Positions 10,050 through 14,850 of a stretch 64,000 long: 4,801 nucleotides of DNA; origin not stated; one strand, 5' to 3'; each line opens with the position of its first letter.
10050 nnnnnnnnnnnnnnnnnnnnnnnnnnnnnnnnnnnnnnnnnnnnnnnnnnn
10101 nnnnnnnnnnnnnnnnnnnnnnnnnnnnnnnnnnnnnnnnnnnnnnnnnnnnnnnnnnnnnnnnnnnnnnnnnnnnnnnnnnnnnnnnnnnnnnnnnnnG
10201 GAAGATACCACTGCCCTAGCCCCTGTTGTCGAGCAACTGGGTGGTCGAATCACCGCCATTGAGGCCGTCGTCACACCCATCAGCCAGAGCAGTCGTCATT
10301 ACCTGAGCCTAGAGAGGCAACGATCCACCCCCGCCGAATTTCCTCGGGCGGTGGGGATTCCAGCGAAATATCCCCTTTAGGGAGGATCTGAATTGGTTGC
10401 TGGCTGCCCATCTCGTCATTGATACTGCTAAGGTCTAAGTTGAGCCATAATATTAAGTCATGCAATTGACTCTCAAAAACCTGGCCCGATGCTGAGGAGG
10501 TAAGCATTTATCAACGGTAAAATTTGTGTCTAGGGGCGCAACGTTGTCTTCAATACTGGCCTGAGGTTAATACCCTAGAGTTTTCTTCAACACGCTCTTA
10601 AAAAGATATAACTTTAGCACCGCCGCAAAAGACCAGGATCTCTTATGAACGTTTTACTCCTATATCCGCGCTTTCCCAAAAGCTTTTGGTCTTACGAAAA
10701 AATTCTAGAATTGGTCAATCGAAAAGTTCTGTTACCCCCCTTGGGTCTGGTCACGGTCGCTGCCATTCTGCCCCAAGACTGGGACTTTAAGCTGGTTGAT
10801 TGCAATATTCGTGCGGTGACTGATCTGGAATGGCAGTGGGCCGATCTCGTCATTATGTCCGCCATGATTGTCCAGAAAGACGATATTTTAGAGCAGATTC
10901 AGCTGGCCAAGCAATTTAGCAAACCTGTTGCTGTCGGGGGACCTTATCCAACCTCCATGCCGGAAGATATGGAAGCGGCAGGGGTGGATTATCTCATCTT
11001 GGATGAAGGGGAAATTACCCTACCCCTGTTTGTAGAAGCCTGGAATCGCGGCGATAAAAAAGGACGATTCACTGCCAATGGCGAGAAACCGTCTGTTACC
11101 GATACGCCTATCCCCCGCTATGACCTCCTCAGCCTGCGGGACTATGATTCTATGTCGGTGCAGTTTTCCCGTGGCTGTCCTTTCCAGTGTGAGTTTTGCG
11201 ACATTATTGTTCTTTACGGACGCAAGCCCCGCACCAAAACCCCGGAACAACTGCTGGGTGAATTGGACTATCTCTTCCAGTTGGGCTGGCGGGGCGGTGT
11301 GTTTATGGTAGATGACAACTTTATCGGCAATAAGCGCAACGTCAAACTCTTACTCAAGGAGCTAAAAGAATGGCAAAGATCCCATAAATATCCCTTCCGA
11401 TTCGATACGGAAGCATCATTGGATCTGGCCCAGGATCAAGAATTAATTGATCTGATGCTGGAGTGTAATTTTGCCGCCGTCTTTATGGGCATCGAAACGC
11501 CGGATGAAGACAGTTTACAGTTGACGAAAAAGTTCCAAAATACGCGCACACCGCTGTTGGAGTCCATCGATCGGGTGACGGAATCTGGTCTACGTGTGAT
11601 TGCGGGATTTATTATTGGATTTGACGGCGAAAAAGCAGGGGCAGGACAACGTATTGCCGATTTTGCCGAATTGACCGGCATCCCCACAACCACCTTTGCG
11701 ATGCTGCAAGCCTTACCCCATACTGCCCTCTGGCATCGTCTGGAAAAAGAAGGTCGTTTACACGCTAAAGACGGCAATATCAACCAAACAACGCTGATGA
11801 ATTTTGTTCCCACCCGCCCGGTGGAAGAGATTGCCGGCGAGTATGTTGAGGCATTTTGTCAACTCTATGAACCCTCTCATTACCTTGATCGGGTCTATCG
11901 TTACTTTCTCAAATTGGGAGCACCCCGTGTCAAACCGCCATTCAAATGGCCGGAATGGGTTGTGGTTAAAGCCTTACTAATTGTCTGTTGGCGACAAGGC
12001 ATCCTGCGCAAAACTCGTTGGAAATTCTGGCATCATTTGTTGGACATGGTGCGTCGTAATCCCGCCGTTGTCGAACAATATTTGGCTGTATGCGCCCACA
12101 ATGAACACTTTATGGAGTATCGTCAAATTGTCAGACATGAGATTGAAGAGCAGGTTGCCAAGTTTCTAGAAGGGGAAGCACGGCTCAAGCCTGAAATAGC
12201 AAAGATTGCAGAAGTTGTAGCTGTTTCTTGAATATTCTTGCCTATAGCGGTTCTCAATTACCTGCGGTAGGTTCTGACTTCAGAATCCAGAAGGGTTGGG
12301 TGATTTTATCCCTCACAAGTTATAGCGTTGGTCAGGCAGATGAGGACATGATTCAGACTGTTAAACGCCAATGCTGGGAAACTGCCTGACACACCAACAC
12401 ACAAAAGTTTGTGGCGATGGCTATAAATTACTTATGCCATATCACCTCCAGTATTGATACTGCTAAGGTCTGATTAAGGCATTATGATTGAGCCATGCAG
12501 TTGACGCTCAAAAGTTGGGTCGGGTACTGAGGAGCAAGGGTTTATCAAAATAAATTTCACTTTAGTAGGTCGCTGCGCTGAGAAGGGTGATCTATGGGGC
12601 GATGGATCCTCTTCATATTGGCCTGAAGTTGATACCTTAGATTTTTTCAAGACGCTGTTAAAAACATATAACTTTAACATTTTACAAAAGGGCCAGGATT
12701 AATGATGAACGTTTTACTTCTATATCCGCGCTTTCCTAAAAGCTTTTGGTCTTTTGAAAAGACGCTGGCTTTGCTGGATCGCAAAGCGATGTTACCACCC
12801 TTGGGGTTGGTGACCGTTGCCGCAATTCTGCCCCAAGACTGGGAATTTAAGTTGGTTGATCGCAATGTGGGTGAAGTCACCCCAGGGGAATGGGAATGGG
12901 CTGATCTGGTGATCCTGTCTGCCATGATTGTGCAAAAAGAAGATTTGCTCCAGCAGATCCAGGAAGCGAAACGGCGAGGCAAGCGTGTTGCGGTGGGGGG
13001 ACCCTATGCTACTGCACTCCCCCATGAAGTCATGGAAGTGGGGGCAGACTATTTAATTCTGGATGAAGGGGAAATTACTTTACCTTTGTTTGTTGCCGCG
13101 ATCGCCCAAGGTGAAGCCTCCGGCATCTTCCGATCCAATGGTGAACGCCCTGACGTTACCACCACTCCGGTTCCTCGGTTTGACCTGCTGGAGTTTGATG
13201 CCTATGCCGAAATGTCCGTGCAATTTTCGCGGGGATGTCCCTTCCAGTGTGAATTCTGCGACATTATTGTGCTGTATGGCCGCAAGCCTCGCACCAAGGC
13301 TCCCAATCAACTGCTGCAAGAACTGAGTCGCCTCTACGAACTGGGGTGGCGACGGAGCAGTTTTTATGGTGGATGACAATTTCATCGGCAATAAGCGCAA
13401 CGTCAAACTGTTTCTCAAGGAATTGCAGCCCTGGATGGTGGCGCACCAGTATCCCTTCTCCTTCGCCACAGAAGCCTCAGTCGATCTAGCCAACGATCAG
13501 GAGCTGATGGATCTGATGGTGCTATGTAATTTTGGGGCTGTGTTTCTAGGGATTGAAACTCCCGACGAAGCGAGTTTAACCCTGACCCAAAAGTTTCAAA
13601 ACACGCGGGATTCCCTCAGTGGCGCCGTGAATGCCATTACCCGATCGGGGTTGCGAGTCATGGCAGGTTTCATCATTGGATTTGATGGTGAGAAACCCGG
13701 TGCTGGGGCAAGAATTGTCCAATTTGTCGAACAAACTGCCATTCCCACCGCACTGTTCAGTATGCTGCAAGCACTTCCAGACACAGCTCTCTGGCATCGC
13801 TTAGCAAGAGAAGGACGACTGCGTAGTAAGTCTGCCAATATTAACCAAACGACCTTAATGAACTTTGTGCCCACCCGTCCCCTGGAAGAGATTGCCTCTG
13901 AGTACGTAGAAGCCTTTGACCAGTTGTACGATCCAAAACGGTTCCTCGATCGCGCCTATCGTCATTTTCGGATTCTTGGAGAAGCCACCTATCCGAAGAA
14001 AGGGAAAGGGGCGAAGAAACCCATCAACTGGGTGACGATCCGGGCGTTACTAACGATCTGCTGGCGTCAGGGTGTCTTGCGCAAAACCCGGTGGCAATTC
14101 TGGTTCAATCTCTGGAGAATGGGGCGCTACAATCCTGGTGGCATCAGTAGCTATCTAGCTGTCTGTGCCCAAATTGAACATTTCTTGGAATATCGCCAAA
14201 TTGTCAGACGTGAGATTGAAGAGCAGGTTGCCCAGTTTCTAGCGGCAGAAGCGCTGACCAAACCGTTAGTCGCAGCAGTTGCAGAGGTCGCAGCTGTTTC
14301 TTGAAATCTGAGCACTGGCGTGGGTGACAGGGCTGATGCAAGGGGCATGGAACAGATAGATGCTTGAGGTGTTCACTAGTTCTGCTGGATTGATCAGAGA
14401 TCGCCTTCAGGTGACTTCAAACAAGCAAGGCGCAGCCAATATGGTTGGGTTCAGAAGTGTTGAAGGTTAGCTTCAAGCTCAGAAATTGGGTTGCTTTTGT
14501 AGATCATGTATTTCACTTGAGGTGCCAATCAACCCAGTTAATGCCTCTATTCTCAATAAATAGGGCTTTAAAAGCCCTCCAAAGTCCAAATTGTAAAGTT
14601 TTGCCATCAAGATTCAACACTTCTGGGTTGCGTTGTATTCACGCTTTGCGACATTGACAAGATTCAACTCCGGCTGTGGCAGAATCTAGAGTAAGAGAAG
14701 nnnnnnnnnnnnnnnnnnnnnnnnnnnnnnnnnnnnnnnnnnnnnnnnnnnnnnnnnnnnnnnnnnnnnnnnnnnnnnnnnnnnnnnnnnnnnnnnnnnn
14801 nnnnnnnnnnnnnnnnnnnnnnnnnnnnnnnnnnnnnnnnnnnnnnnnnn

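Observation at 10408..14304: Tandem B12-dependent radical SAM (DUF4070) paralogues, each behind a duplicated, selectively conserved ~240-bp leader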

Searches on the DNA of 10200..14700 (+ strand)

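Call 10: search_rna_families(source=window, start=10200, end=14700, threshold=evalue, max_evalue=10)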
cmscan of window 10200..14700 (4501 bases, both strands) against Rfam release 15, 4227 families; matches with E-value up to 10: 1.
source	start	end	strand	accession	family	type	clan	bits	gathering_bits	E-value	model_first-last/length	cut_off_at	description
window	11029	11061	+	RF01391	isrH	Gene; sRNA;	-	15.9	45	0.29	24-56/280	no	isrH Hfq binding RNA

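Call 57: search_rna_families(sources=[L001, L002, L009, L012, L013, L018, L019, L024, L045, L084, L085, L039, L029, L016], threshold=gathering)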
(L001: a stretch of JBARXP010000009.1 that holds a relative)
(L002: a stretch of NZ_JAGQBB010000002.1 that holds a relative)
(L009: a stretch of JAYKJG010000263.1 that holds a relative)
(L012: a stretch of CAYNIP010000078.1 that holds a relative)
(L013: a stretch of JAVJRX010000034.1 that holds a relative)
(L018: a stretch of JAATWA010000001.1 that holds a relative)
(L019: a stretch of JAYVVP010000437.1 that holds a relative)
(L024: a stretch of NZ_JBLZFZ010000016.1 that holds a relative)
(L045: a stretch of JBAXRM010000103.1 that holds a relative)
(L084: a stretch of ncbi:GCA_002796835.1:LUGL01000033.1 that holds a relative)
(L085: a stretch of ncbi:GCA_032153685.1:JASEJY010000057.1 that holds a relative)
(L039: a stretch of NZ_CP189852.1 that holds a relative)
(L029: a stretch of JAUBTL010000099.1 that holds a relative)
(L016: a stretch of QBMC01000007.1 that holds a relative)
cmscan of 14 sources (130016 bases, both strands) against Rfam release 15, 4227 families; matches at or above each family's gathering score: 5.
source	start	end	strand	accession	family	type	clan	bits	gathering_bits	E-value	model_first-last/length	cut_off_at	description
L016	6885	6956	+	RF00005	tRNA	Gene; tRNA;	CL00001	68.1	29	2.2e-12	1-71/71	no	tRNA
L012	204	258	+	RF02399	NsiR1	Gene; sRNA;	-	48.2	39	4e-06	1-60/60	no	Nitrogen stress-induced RNA 1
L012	75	128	+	RF02399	NsiR1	Gene; sRNA;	-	47.4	39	6.4e-06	1-60/60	no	Nitrogen stress-induced RNA 1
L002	1855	2045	-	RF00174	Cobalamin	Cis-reg; riboswitch;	CL00101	42.8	31.5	3.9e-07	1-189/189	no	Cobalamin riboswitch aptamer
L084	10600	10689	-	RF00005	tRNA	Gene; tRNA;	CL00001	36.6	29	0.001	1-71/71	no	tRNA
